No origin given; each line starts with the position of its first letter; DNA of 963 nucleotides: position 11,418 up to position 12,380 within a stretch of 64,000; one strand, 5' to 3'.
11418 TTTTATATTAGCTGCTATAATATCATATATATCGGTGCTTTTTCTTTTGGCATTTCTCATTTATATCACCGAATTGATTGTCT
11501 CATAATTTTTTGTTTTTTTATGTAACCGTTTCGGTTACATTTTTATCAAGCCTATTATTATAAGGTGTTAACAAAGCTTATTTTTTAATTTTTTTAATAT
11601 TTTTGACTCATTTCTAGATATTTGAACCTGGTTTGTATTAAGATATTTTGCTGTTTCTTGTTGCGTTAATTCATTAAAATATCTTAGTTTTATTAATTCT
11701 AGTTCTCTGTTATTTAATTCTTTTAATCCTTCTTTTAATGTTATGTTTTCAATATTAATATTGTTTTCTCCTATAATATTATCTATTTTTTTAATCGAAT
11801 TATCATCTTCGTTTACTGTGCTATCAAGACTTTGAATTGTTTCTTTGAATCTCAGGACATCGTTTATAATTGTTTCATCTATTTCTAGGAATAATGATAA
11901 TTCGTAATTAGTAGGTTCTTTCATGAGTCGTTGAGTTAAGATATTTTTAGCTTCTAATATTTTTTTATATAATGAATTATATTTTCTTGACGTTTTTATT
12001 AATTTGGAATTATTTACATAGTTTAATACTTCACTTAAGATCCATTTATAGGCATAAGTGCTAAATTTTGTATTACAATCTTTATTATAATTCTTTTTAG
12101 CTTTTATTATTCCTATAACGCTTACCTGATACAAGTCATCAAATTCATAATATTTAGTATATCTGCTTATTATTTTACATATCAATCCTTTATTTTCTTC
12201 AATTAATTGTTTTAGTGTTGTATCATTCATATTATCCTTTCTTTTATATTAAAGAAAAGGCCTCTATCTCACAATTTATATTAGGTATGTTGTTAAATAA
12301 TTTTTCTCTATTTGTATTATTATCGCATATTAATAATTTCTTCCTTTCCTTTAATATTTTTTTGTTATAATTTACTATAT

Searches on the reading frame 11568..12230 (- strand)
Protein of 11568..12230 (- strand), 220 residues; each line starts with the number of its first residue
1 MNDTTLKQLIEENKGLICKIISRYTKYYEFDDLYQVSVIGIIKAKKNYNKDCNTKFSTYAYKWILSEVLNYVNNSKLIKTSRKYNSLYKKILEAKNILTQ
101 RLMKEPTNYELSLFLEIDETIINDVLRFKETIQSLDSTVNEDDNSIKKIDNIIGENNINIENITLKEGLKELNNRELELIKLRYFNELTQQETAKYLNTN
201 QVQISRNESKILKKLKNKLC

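Call 74: search_protein_families(library=pfam, proteins=[window:11568-12230:-], max_evalue=0.00001)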
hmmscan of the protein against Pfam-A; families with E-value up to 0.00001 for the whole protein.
window:11568-12230:- (220 aa): 3 families
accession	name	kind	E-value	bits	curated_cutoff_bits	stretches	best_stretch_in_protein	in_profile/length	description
PF04542.20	Sigma70_r2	-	3.5e-11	43.2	24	1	9-73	1-66/71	Sigma-70 region 2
PF04545.22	Sigma70_r4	-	8.3e-11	41.7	24.1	1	169-216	2-49/50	Sigma-70, region 4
PF04539.22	Sigma70_r3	-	4.7e-07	30.3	25.3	1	89-145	4-60/78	Sigma-70 region 3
